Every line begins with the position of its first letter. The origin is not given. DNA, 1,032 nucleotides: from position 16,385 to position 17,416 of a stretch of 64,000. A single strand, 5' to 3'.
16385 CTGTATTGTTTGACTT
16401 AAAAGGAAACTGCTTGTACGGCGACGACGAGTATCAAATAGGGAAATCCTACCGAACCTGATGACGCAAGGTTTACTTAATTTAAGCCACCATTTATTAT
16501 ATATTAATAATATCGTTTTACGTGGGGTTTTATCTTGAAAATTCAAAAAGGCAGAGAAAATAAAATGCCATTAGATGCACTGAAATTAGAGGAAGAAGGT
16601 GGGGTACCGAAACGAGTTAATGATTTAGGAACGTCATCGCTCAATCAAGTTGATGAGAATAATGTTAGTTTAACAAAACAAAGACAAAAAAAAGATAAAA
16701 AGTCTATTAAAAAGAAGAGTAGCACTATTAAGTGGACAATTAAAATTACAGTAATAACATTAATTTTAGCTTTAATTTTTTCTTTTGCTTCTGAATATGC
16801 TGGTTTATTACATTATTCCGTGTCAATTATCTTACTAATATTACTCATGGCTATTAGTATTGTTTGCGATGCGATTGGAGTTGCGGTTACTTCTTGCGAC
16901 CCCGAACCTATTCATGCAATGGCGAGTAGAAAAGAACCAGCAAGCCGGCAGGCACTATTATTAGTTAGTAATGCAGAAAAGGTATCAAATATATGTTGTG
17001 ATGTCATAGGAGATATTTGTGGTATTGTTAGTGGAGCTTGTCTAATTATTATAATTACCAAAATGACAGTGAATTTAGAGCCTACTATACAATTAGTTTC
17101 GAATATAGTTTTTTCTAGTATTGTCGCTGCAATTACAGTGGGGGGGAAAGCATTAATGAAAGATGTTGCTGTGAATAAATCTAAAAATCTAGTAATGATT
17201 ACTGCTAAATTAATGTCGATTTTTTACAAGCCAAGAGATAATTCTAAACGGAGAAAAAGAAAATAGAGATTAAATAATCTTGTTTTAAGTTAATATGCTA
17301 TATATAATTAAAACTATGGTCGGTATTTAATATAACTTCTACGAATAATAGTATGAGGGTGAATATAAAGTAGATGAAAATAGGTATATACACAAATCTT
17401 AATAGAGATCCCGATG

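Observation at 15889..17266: OLE RNA / OapA ribonucleoprotein locus hidden in an ORF-free gap (xseA-xseB-ispA-[RNA]-oapA-nadK-argR-recN)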

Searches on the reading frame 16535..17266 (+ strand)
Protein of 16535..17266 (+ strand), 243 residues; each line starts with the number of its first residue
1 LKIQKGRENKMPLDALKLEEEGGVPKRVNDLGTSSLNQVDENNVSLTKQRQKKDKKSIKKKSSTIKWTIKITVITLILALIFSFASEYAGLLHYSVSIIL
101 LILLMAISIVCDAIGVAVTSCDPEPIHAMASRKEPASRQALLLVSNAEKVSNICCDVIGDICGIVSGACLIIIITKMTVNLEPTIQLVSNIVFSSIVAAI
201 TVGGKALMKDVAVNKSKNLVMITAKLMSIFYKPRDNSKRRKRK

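Call 4: search_protein_families(library=pfam, proteins=[window:16535-17266:+], max_evalue=0.01)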
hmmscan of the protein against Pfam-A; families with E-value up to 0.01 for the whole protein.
window:16535-17266:+ (243 aa): 1 family
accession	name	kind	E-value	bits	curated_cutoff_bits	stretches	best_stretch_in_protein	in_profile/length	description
PF01595.25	CNNM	-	0.0011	19.1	28.4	1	99-232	1-129/181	Cyclin M transmembrane N-terminal domain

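Call 5: search_protein_families(library=ncbifam, proteins=[window:16535-17266:+], max_evalue=0.01)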
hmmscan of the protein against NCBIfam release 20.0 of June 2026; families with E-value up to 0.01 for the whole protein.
window:16535-17266:+ (243 aa): 1 family
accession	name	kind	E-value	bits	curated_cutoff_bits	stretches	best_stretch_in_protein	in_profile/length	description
NF045996.1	MAG0920_fam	subfamily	0.0039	16.6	43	1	55-116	55-116/232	MAG0920 family protein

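Call 9: find_homologous_proteins(query=window:16535-17266:+, max_evalue=0.001)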
Query window:16535-17266:+ (243 aa): 3651 proteins with E <= 0.001 among 4600 candidates; the best 120 are listed.
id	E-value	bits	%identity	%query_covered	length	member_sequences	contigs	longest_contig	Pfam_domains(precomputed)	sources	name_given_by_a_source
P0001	1.1e-146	504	100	100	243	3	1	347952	-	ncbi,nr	ncbi:MAG TPA: hypothetical protein PKX91_00210 [Clostridia bacterium]|nr:hypothetical protein [Clost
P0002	6.6e-101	355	70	95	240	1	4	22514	-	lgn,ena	-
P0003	2.6e-100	353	71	95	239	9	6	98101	-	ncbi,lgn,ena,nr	ncbi:MAG: hypothetical protein GX959_05315 [Clostridiales bacterium]|nr:hypothetical protein [Clostr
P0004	1.1e-78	282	64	80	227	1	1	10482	PF01595.26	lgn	-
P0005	2.4e-75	271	68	74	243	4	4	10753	PF01595.26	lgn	-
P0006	5.0e-73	264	62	82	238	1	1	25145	PF01595.26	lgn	-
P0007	6.4e-64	234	61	70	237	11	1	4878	-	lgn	-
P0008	1.5e-63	233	60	70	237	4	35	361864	-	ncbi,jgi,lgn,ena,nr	ncbi:MAG: hypothetical protein BWX72_00576 [Firmicutes bacterium ADurb.Bin080]|jgi:hypothetical prot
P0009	6.6e-60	221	55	85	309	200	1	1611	PF01595.26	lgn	-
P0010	9.0e-60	220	56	79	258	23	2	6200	PF01595.26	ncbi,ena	-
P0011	1.4e-59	220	54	84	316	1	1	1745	-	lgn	-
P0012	4.7e-59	218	57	77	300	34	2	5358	-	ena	-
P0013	1.2e-58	217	53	80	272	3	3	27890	-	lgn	-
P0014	2.0e-58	216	48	97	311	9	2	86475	-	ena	-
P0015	7.7e-58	214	48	97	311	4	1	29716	-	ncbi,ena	-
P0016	1.2e-57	213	55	89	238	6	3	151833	PF01595.26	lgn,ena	-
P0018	3.9e-57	212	50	87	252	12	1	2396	PF01595.26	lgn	-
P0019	1.7e-56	210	54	83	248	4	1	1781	PF01595.26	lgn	-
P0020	4.3e-56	208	51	85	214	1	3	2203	PF01595.26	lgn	-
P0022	7.9e-56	207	51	85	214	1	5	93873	PF01595.26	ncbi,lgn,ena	-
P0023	1.1e-55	207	50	85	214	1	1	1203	PF01595.26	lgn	-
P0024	1.1e-55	207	57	77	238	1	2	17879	PF01595.26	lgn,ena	-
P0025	1.4e-55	207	55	85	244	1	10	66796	PF01595.26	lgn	-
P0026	1.6e-55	206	51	85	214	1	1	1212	PF01595.26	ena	-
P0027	1.8e-55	206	55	70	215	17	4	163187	PF01595.26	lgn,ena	-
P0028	1.9e-55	206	55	85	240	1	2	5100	PF01595.26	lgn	-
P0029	2.8e-55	206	55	85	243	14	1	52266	PF01595.26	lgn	-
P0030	3.7e-55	205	56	77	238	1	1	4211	PF01595.26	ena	-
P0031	3.7e-55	205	56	69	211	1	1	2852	PF01595.26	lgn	-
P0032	4.5e-55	205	57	77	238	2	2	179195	PF01595.26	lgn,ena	-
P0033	5.8e-55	205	55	77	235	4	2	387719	PF01595.26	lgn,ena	-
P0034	5.9e-55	205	56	77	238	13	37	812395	PF01595.26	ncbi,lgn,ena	-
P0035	6.0e-55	205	56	77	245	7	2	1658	PF01595.26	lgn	-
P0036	7.1e-55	204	56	77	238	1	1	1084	PF01595.26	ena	-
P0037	9.5e-55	204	56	77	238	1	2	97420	PF01595.26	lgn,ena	-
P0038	9.8e-55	204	57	69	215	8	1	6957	PF01595.26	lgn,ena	-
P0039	1.7e-54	203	54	69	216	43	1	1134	PF01595.26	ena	-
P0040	2.1e-54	203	57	69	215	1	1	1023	PF01595.26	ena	-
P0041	2.2e-54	203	58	77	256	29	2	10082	PF01595.26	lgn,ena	-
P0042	2.8e-53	199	57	68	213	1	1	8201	PF01595.26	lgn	-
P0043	2.6e-52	196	53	76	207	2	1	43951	PF01595.26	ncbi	-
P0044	1.4e-51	194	51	79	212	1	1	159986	PF01595.26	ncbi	-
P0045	2.2e-51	193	46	90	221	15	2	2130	PF01595.26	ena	-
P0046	5.7e-51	192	50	83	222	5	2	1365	PF01595.26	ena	-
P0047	3.1e-50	189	55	76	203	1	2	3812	PF01595.26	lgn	-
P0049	2.3e-49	186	52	78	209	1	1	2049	PF01595.26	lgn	-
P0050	2.3e-49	186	52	77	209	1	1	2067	PF01595.26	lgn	-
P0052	1.3e-48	184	44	91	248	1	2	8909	PF01595.26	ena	-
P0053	1.3e-48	184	53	68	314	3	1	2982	PF01595.26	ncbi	ncbi:MAG: DUF21 domain-containing protein [Clostridia bacterium]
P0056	2.4e-48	183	55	68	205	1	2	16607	PF01595.26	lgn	-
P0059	6.5e-48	182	52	81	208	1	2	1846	PF01595.26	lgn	-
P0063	2.2e-47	180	50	81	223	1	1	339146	PF01595.26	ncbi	-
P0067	7.8e-47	178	57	51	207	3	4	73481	PF01595.26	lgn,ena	-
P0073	1.6e-46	177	49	86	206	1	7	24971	PF01595.26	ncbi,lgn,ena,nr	ncbi:MAG TPA: CNNM domain-containing protein [Clostridia bacterium]|nr:CNNM domain-containing protei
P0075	2.1e-46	177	51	80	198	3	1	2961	PF01595.26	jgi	jgi:CBS domain containing-hemolysin-like protein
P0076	2.2e-46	176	50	79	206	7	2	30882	PF01595.26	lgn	-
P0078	2.7e-46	176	46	85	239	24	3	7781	PF01595.26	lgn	-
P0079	2.8e-46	176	52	53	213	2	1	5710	PF01595.26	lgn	-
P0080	2.9e-46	176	51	69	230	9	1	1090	PF01595.26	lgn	-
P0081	3.2e-46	176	51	69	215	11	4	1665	PF01595.26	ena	-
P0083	3.8e-46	176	52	69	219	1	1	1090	PF01595.26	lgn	-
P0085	6.5e-46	175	51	68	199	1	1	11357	PF01595.26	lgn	-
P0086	8.2e-46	175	47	83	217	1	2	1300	PF01595.26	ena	-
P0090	9.0e-46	175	42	96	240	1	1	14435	PF01595.26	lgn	-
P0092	9.8e-46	174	58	65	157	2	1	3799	PF01595.26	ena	-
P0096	1.7e-45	174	49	77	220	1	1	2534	PF01595.26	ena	-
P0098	2.1e-45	173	51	51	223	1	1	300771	PF01595.26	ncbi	-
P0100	2.3e-45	173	49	79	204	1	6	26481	PF01595.26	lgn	-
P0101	2.3e-45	173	52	79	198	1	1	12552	PF01595.26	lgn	-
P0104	3.0e-45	173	47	73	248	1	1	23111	PF01595.26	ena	-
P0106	3.3e-45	173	49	81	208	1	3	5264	PF01595.26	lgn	-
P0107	3.6e-45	173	47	79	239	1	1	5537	PF01595.26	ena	-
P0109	4.3e-45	172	45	86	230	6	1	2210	PF01595.26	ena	-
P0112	4.9e-45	172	48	76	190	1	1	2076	PF01595.26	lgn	-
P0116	1.0e-44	171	51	69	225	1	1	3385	PF01595.26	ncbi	-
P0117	1.3e-44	171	46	77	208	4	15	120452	PF01595.26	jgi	jgi:hypothetical protein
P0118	1.5e-44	171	48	82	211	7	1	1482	PF01595.26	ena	-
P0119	2.0e-44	170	58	60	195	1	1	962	PF01595.26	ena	-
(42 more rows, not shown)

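Call 19: search_solved_structures(query=window:16535-17266:+, max_evalue=1, show_alignments=2)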
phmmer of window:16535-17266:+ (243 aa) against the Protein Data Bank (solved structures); distinct sequences matched with E-value up to 1: 0.

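Call 26: find_related_loci(query=A1, collection=genome_contigs, flank=8000)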
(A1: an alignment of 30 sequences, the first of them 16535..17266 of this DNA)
Query A1 (243 aa) in genome_contigs; peptide patterns used: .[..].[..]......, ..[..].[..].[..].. (x = any residue, [..] = any of these).
600 stretches matched a pattern (row limit reached: there are more); 594 encode a relative of the query (tblastn E <= 1e-3); the best 80 are kept; 80 distinct loci.
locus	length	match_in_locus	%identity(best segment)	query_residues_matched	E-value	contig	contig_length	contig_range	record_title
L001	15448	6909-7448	68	64-243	3e-72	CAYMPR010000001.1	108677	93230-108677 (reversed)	MAG TPA_asm: uncultured Christensenellaceae bacterium isolate binchicken_co154_75 genome assembly, contig: NODE_118_leng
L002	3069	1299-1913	55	38-243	2e-66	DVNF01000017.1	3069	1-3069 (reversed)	MAG TPA_asm: Candidatus Stercoripulliclostridium merdigallinarum isolate 18911 MalCec4__C60946_L3069_SRR2134673, whole g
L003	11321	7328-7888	56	48-234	1e-60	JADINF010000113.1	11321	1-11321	MAG: Candidatus Stercoripulliclostridium pullicola isolate 517 H1M14__C279486_L11321_SRR9113716, whole genome shotgun se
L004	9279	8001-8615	53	34-239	6e-53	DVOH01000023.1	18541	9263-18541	MAG TPA_asm: Candidatus Stercoripulliclostridium merdipullorum isolate 23406 CHK104__C323105_L18541_ERR2241852, whole ge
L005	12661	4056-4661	52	33-236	3e-52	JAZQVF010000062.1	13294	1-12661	MAG: Candidatus Stercoripulliclostridium sp. isolate T1900045171_TC20190165.MAGScoT_cleanbin_000006 SGB_5191_k141_315704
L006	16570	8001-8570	48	47-234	6e-50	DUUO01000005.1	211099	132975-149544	MAG TPA_asm: Clostridiales bacterium isolate AS08sgBPME_231 8850_AS08, whole genome shotgun sequence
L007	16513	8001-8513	56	62-232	3e-49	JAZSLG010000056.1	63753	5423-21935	MAG: Candidatus Stercoripulliclostridium sp. isolate T1900044558_TS20190024.MAGScoT_cleanbin_000033 SGB_336_k141_2503005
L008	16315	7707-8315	48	35-234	1e-46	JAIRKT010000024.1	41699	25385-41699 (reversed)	MAG: Christensenellaceae bacterium isolate Cc175_bin14 k119_3031492, whole genome shotgun sequence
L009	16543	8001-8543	51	53-234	7e-45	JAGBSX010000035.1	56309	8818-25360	MAG: Clostridia bacterium isolate RGIG9417 Yak_Cecum-2__c573741, whole genome shotgun sequence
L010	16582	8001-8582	45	50-243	2e-44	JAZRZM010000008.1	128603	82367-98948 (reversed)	MAG: Clostridia bacterium isolate T1900044948_TA20190001.MAGScoT_cleanbin_000020 SGB_3506_k141_741966, whole genome shot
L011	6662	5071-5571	53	67-234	3e-44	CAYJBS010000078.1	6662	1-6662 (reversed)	MAG TPA_asm: uncultured Christensenella sp. isolate ERP122455_co1_162 genome assembly, contig: NODE_4165_length_6662_cov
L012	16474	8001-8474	51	76-234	1e-43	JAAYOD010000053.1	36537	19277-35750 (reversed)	MAG: Clostridiales bacterium isolate AS21ysBPME_320 247098_AS21, whole genome shotgun sequence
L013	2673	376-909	49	67-243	2e-43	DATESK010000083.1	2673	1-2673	MAG TPA_asm: Clostridia bacterium isolate SMAG_U9099 k141_673707, whole genome shotgun sequence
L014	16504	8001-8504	49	67-235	4e-42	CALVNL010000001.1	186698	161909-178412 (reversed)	MAG: uncultured Clostridia bacterium isolate BRZ_QM__bin111 genome assembly, contig: BRZ_QM__NODE_21_length_186698_cov_1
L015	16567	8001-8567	44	36-234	6e-42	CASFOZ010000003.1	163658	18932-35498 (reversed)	uncultured Eubacteriales bacterium isolate B37_L1_301301_idba_bin.38 genome assembly, contig: B37_L1_301301_idba_bin.38.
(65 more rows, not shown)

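Call 48: predict_structure(alignment_id=A1)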
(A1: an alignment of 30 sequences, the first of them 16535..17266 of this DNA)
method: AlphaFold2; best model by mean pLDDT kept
length: 243 residues; sequences in the alignment: 30
mean_pLDDT: 76.3   pTM: 0.63
mean pLDDT of the five models: 76.3, 74.3, 74.2, 71.3, 69.3
residues with pLDDT >= 90: 101; 70-90: 69; 50-70: 25; < 50: 48
segments of 3 or more residues with pLDDT < 50: 1-6, 10-24, 26-51
pLDDT, mean of each block of 10 residues (from residue 1): 45 44 38 35 42 54 77 82 77 84 92 95 94 91 94 92 89 86 91 92 93 94 91 64 59
secondary structure, 60 per line:
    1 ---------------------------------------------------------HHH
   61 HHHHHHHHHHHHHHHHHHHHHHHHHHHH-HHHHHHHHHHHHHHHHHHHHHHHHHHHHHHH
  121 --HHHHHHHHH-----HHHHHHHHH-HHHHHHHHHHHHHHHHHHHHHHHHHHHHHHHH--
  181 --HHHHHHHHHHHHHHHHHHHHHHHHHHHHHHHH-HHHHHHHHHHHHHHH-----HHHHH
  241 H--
elements in order: H58-88 H90-120 H123-131 H137-145 H147-178 H183-214 H216-230 H236-241

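Call 51: fold_search(model_id=the predicted structure, library=pdb)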
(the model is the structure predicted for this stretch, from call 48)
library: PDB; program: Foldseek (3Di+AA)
matches with E <= 10: 70; with E <= 0.001: 0
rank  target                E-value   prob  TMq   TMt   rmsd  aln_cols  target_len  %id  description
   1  7m1t_B                1.4e-02  1.00  0.39  0.31   5.7       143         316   14  Crystal structure of an archaeal CNNM, MtCorB, with C-terminal deletion in complex with Mg2+-ATP (released 2021-06-16)
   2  7m1t_A                5.0e-02  1.00  0.41  0.32   4.5       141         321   18  Crystal structure of an archaeal CNNM, MtCorB, with C-terminal deletion in complex with Mg2+-ATP (released 2021-06-16)
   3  7cfg                  3.7e-01  0.99  0.39  0.57   5.5       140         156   18  Structure of the transmembrane domain of the bacterial CNNM/CorC family Mg2+ transporter in complex with Mg2+ (released 2021-02-24)
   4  7cff                  4.5e-01  0.99  0.40  0.58   5.4       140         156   17  Structure of the thermostabilized transmembrane domain of the bacterial CNNM/CorC family Mg2+ transporter in complex wit (released 2021-02-24)
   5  8c5v_I                1.8e+00  0.07  0.13  0.08  35.9       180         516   15  Chemotaxis core signalling unit from E protein lysed E. coli cells (released 2023-09-13)
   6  9a72_A                2.1e+00  0.10  0.18  0.16  34.2       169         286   11  Integrative model of YFMS-CHEW by crosslinking MS and deep learning (released 2024-09-18)
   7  7ymj_A                2.1e+00  0.08  0.16  0.14  22.5       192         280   12  Cryo-EM structure of alpha1AAR-Nb6 complex bound to tamsulosin (released 2023-07-05)
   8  9jpk_B                2.1e+00  0.05  0.12  0.18  19.9       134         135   10  Crystal structure of DhdR inducer binding domain (released 2024-11-06)
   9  1qu7_B                2.2e+00  0.07  0.16  0.17  38.4       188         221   14  FOUR HELICAL-BUNDLE STRUCTURE OF THE CYTOPLASMIC DOMAIN OF A SERINE CHEMOTAXIS RECEPTOR (released 2000-07-12)
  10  8id4_R                3.1e+00  0.06  0.15  0.13  20.2       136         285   14  Cryo-EM structure of the linoleic acid bound GPR120-Gi complex (released 2023-03-15)
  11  3zx6_B                3.6e+00  0.06  0.15  0.13  36.3       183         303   15  Structure of Hamp(AF1503)-Tsr fusion - Hamp (A291V) mutant (released 2012-02-29)
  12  4hks_A                3.8e+00  0.05  0.15  0.20  15.7       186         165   13  Calcium release-activated calcium (CRAC) channel ORAI, K163W mutant (released 2012-11-28)
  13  3zx6_A                3.8e+00  0.04  0.13  0.11  35.0       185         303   15  Structure of Hamp(AF1503)-Tsr fusion - Hamp (A291V) mutant (released 2012-02-29)
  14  6bbg_A                4.2e+00  0.09  0.21  0.30  15.3       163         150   14  The CRAC channel Orai in an unlatched-closed conformation (released 2018-09-12)
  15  9iqr_B                4.2e+00  0.03  0.12  0.11  23.1       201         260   11  Cryo-EM structure of MT3-alpha2AAR (released 2025-07-23)
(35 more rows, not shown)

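Call 54: find_encoding_contigs(protein=window:16535-17266:+, flank=2000, max_places=3)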
Protein window:16535-17266:+ (243 aa): no gene with exactly this product is on record in the collection.

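Call 55: find_encoding_contigs(protein=P0001, flank=2000, max_places=3)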
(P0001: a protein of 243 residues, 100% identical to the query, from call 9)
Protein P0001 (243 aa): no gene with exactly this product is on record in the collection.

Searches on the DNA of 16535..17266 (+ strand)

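Call 31: search_rna_families(sources=[L015, L032, L034, L051, L001, L006, L011], threshold=gathering)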
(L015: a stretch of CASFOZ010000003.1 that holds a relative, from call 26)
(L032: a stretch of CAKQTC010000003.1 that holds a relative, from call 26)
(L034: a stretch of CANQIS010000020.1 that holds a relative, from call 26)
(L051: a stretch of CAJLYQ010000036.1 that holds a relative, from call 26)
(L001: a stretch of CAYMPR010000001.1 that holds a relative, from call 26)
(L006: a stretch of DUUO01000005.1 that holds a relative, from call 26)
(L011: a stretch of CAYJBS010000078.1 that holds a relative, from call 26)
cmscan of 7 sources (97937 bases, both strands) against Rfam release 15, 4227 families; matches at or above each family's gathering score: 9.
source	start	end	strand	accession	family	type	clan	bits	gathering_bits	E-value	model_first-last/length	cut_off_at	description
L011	4390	4984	+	RF01071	OLE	Gene;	-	444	50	6.5e-127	1-616/616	no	Ornate Large Extremophilic RNA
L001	6114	6708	+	RF01071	OLE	Gene;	-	409.6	50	1.1e-116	1-616/616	no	Ornate Large Extremophilic RNA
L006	7238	7828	+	RF01071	OLE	Gene;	-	391.5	50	2.5e-111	1-616/616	no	Ornate Large Extremophilic RNA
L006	1666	1738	+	RF00005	tRNA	Gene; tRNA;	CL00001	71.6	29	1.7e-13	1-71/71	no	tRNA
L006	1476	1549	+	RF00005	tRNA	Gene; tRNA;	CL00001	69.8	29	5.3e-13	1-71/71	no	tRNA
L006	1585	1658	+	RF00005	tRNA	Gene; tRNA;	CL00001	68.9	29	9.5e-13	1-71/71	no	tRNA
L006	1752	1824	+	RF00005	tRNA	Gene; tRNA;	CL00001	66.7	29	3.9e-12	1-71/71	no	tRNA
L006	1369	1442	+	RF00005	tRNA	Gene; tRNA;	CL00001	64.9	29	1.2e-11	1-71/71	no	tRNA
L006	1834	1915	+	RF00005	tRNA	Gene; tRNA;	CL00001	52.4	29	3.3e-08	1-71/71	no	tRNA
